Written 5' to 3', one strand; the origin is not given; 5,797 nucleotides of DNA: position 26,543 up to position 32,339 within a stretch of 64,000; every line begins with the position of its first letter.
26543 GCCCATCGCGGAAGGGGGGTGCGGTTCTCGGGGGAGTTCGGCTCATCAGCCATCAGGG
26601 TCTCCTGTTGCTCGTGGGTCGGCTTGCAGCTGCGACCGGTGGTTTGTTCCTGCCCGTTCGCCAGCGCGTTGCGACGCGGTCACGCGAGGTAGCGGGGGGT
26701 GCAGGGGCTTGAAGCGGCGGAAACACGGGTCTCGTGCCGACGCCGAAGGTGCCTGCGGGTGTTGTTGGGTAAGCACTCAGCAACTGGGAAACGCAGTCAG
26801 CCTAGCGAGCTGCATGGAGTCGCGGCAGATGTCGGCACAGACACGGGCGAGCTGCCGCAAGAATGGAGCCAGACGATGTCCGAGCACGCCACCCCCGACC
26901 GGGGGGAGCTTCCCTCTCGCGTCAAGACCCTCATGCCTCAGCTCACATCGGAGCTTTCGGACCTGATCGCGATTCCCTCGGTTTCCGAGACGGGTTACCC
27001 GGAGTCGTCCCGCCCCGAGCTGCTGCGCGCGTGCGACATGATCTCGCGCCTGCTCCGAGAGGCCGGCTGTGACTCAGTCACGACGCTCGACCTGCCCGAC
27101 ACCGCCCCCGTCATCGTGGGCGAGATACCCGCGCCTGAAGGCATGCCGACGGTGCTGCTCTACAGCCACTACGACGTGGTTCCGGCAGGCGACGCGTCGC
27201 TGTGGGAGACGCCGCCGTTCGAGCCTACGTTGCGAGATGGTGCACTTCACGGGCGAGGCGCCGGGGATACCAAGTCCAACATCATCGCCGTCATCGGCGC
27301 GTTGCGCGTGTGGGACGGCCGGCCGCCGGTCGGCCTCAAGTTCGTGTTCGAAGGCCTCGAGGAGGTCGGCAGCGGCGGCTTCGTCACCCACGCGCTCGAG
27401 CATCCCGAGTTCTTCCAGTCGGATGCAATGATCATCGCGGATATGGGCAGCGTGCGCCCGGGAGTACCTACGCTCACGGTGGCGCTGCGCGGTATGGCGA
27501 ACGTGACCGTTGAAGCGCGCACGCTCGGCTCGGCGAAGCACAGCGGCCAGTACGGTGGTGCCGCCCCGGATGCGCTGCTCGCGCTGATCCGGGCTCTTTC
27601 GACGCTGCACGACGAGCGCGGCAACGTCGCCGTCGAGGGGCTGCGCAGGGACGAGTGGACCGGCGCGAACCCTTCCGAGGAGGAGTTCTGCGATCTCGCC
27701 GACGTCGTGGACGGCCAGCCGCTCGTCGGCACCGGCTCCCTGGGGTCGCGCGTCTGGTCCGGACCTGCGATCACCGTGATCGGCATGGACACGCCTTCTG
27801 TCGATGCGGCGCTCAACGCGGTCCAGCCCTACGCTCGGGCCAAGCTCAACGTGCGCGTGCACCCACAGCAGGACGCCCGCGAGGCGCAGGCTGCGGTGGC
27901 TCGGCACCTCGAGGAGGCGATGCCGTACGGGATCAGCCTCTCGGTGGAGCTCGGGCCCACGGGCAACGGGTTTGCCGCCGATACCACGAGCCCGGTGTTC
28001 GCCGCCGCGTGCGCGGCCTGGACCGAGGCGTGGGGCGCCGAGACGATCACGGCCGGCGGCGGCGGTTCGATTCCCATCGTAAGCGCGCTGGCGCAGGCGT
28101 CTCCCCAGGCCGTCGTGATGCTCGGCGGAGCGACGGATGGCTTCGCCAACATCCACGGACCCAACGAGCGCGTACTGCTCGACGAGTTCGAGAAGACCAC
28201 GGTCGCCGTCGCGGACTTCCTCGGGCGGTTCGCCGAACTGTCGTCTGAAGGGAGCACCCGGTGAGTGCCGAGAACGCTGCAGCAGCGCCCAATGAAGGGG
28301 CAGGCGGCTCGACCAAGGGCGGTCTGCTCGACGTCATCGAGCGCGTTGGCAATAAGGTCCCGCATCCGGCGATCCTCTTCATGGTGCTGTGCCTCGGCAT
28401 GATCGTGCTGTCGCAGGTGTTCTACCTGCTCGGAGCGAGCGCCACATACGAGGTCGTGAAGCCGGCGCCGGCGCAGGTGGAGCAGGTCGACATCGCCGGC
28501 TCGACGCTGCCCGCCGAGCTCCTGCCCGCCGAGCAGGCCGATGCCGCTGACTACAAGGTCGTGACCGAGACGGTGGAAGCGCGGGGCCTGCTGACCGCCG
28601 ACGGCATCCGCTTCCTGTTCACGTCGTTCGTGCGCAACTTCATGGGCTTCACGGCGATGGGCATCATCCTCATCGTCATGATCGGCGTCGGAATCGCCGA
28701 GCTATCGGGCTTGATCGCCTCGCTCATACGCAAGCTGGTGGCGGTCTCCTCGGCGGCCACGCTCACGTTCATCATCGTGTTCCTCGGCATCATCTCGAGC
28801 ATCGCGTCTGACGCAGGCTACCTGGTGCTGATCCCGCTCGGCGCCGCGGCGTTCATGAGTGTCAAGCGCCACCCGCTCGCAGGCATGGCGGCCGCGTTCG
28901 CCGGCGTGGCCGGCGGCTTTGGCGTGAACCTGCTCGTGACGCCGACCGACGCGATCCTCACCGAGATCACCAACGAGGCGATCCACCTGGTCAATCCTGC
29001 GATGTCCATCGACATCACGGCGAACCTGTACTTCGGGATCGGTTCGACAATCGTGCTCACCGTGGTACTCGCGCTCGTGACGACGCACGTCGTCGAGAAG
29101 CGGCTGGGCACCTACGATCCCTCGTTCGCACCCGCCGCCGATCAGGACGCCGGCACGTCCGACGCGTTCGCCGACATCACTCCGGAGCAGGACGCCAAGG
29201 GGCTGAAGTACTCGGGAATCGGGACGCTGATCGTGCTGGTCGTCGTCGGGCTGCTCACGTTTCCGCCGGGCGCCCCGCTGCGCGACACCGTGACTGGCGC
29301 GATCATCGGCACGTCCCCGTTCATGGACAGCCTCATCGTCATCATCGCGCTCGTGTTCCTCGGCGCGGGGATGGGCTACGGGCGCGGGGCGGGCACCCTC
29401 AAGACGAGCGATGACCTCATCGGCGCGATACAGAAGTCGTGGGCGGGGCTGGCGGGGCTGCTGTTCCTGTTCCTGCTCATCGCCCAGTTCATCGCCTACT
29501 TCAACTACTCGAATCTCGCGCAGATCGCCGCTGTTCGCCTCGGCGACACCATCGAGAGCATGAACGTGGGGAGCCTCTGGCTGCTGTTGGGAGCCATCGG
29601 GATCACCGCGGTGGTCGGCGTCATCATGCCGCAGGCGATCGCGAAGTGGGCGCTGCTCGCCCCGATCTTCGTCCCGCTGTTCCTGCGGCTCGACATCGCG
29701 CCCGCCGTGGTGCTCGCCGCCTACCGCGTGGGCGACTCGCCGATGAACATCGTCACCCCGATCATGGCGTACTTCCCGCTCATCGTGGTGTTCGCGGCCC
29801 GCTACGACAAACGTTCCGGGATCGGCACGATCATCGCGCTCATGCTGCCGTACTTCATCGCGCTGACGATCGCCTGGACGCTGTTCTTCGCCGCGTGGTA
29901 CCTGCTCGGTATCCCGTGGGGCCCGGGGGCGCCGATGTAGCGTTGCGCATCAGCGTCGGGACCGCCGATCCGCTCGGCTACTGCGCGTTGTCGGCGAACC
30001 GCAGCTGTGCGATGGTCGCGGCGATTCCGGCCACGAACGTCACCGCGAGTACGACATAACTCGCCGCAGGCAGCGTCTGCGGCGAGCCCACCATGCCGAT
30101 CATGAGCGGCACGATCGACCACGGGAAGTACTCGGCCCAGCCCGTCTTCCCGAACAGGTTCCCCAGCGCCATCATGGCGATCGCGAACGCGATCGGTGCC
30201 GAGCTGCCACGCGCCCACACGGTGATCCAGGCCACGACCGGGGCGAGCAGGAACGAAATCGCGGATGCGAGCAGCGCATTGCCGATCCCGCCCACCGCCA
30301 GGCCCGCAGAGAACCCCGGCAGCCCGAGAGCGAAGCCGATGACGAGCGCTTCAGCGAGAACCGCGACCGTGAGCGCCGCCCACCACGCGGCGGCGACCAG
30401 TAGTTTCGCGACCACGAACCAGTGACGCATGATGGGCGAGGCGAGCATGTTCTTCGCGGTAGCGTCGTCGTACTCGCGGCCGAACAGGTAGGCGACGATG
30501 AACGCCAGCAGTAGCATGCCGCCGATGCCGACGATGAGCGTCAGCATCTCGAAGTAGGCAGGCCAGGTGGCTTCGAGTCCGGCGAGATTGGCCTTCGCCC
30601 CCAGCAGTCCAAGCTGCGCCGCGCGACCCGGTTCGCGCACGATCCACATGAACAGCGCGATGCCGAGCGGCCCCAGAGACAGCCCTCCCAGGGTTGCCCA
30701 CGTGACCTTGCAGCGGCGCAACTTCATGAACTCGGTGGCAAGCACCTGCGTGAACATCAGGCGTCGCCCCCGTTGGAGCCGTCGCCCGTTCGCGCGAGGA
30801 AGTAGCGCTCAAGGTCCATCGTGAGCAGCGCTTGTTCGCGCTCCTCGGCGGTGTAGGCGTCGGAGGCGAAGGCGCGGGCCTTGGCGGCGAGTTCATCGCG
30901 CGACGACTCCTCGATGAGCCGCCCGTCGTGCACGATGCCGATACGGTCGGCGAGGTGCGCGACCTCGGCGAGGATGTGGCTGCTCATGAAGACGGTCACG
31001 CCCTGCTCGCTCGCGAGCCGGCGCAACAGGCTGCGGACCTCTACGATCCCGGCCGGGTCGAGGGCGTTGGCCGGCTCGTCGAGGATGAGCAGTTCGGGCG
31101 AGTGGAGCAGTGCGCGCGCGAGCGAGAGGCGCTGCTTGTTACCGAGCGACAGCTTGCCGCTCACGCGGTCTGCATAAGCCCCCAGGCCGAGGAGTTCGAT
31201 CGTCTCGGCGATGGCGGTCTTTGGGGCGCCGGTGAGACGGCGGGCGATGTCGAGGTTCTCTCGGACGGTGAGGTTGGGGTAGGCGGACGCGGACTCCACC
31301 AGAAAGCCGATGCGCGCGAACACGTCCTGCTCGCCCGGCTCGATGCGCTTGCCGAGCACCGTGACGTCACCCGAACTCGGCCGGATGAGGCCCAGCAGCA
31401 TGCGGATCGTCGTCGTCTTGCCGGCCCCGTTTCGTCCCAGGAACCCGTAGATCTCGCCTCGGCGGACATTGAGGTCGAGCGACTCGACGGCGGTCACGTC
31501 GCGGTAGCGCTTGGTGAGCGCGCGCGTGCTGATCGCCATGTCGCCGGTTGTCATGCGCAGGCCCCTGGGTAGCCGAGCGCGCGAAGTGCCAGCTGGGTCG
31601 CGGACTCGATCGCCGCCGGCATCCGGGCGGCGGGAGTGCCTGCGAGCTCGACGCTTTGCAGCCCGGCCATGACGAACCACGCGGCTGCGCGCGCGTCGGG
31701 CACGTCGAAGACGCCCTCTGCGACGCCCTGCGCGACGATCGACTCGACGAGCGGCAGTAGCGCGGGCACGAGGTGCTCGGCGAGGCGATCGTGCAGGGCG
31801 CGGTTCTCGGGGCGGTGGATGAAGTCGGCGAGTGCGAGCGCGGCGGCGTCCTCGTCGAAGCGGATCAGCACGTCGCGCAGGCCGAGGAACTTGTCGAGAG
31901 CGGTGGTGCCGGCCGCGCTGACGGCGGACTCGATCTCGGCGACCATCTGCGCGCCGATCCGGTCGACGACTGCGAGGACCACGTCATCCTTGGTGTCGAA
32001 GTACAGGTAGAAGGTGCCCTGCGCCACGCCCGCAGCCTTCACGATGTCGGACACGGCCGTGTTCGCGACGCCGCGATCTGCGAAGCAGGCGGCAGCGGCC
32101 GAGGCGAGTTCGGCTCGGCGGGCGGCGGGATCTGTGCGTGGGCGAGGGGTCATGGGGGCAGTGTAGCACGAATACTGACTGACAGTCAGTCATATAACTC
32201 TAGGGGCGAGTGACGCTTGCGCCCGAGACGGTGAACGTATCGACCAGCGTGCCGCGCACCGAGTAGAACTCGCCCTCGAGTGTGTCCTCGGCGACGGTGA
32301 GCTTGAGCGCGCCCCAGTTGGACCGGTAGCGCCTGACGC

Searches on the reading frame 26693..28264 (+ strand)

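Call 42: search_protein_families(library=pfam, proteins=[window:26693-28264:+], max_evalue=0.001)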
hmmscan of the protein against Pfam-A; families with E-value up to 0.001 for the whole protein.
window:26693-28264:+ (523 aa): 3 families
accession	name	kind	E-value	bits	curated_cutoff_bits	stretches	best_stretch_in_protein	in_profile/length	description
PF01546.33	Peptidase_M20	-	1.5e-26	94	24.6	1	155-510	1-204/206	Peptidase family M20/M25/M40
PF07687.19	M20_dimer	-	5.1e-13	49.3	21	1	264-411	2-104/107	Peptidase dimerisation domain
PF04389.22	Peptidase_M28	-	5.5e-05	23.4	21.3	1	141-264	2-107/193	Peptidase family M28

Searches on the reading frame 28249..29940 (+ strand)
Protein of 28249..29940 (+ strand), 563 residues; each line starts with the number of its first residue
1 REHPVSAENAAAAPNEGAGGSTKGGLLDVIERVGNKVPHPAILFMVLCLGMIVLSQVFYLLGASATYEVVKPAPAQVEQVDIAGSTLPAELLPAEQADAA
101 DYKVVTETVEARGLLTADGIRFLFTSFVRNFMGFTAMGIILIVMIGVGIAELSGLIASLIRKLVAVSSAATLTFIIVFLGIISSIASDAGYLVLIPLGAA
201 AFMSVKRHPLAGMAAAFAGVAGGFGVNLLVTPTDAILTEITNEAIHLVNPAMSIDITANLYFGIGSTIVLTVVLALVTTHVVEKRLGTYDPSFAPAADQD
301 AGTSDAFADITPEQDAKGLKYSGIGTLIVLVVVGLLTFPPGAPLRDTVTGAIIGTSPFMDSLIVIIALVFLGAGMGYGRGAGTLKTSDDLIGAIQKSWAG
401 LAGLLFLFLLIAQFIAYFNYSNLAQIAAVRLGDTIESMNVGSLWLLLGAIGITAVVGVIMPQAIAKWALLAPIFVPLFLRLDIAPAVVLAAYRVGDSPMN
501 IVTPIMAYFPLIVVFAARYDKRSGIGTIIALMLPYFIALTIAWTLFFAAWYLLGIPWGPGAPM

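Call 42: search_protein_families(library=pfam, proteins=[window:28249-29940:+], max_evalue=0.001)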
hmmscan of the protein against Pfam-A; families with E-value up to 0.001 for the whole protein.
window:28249-29940:+ (563 aa): 1 family
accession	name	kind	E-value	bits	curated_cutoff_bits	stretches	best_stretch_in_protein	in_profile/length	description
PF03806.19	ABG_transport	-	3e-148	494.7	27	1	26-562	2-499/502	AbgT putative transporter family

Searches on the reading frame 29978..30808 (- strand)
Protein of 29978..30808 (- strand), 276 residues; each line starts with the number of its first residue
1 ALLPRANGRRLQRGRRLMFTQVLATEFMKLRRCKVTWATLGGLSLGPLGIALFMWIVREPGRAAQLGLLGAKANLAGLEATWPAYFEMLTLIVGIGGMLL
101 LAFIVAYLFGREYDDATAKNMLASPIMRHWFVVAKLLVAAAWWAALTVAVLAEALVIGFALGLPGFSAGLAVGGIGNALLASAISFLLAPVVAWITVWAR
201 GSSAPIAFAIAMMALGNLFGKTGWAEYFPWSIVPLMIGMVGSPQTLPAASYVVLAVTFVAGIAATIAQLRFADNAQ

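Call 42: search_protein_families(library=pfam, proteins=[window:29978-30808:-], max_evalue=0.001)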
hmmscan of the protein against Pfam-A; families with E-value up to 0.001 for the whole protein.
window:29978-30808:- (276 aa): 2 families
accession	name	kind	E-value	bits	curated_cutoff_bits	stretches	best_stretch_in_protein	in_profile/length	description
PF12730.13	ABC2_membrane_4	-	2.6e-19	70.3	27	1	23-212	2-175/179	ABC-2 family transporter protein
PF12679.13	ABC2_membrane_2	-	2e-05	24.4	27.2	1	26-202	7-181/283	ABC-2 family transporter protein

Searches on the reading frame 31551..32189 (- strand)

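Call 42: search_protein_families(library=pfam, proteins=[window:31551-32189:-], max_evalue=0.001)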
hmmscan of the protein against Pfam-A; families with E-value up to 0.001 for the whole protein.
window:31551-32189:- (212 aa): 2 families
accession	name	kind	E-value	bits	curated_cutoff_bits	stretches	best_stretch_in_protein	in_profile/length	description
PF00440.29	TetR_N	-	2.6e-15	56.4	24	1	30-74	3-47/47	Bacterial regulatory proteins, tetR family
PF17935.6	TetR_C_27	-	0.00067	20.2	26.1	0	142-175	46-79/106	Tetracyclin repressor-like, C-terminal domain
